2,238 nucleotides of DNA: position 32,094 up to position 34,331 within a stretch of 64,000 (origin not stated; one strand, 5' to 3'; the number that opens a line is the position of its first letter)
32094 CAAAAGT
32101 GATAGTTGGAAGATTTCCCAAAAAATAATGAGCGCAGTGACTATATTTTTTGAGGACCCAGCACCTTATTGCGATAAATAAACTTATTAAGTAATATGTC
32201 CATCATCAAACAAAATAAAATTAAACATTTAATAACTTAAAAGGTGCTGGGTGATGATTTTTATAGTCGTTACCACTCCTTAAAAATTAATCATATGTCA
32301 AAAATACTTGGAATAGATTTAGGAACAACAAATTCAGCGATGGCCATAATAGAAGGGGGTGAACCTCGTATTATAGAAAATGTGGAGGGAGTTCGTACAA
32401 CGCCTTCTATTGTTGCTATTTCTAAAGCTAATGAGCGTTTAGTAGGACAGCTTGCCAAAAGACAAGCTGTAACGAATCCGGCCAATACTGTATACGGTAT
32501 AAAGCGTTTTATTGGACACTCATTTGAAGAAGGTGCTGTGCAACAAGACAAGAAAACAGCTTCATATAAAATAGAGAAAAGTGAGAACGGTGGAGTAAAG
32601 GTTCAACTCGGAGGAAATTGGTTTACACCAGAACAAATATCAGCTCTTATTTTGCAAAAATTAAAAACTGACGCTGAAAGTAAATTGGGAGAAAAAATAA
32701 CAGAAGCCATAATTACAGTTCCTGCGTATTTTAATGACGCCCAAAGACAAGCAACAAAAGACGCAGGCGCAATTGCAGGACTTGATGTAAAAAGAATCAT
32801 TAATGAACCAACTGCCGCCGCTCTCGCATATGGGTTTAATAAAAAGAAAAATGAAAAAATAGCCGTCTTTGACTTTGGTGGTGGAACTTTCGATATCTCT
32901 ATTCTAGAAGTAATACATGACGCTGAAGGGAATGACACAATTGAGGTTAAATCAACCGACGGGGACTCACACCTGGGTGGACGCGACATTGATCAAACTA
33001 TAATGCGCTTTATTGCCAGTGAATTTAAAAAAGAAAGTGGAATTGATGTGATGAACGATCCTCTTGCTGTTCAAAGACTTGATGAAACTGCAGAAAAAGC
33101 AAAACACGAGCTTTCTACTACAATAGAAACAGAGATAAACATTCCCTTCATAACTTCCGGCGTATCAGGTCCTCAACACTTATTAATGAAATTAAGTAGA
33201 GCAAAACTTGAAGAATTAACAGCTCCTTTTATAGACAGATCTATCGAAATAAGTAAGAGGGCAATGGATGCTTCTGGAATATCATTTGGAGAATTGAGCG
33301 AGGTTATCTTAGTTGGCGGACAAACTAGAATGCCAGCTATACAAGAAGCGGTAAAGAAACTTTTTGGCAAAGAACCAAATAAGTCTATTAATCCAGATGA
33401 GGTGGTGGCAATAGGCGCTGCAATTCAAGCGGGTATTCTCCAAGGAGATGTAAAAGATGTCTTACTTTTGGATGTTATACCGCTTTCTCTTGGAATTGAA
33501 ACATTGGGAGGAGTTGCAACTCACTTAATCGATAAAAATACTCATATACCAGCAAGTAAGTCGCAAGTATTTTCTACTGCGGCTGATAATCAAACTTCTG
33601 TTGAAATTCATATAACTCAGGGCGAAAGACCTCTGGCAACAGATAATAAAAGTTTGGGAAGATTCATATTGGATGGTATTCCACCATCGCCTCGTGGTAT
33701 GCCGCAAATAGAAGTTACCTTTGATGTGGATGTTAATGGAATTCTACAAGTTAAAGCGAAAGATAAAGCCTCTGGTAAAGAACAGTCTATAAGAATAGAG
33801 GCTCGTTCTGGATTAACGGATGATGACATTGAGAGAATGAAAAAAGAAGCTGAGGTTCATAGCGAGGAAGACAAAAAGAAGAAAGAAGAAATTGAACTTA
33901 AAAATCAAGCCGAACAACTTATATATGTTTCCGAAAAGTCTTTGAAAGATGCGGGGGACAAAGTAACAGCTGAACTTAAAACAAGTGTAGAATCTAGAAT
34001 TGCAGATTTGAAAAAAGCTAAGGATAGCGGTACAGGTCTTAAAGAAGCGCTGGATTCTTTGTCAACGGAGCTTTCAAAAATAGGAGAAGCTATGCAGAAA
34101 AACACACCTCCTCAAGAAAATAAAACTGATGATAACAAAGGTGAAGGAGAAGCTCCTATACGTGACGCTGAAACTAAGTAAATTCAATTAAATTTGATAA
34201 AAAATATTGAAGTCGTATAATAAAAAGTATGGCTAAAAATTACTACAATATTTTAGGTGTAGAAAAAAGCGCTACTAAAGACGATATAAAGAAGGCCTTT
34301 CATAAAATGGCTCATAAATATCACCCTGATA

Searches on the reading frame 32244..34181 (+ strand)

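Call 23: search_protein_families(library=ncbifam, proteins=[window:32244-34181:+], max_evalue=0.00001)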
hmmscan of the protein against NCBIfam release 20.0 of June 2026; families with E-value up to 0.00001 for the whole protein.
window:32244-34181:+ (645 aa): 12 families
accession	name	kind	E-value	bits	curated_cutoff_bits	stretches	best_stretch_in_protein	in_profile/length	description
NF001413.0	PRK00290.1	equivalog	5.3e-276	917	648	1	18-641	1-615/625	molecular chaperone DnaK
TIGR02350.1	prok_dnaK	equivalog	6.8e-269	893.2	822.55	1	20-618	1-595/596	molecular chaperone DnaK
NF009947.0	PRK13411.1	equivalog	1.5e-248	826.2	1002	1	18-630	1-612/662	molecular chaperone DnaK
NF009946.0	PRK13410.1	equivalog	6.4e-228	758.2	1019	1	18-620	1-604/669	molecular chaperone DnaK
NF003520.0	PRK05183.1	subfamily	7.8e-174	579.5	620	1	20-596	20-581/621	Fe-S protein assembly chaperone HscA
TIGR01991.1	HscA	equivalog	1.3e-171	572.2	708.55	1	22-605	2-572/600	Fe-S protein assembly chaperone HscA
NF002399.0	PRK01433.1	equivalog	4.1e-110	369.1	743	1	21-597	21-555/595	Fe-S protein assembly chaperone HscA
NF008673.0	PRK11678.1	equivalog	1.8e-20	73.3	331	1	130-250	127-256/450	molecular chaperone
NF011660.0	PRK15080.1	equivalog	4.7e-13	49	182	1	135-222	77-159/277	ethanolamine utilization protein EutJ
TIGR02529.1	EutJ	subfamily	3.2e-12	46.4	152.1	1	135-222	44-126/239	ethanolamine utilization protein EutJ family protein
NF010539.0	PRK13927.1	subfamily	6.2e-10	38.5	293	1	144-262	90-199/339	rod shape-determining protein MreB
TIGR00904.1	mreB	subfamily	1.2e-06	27.9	365.75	1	155-262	101-198/334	MreB/Mrl family cell shape determining protein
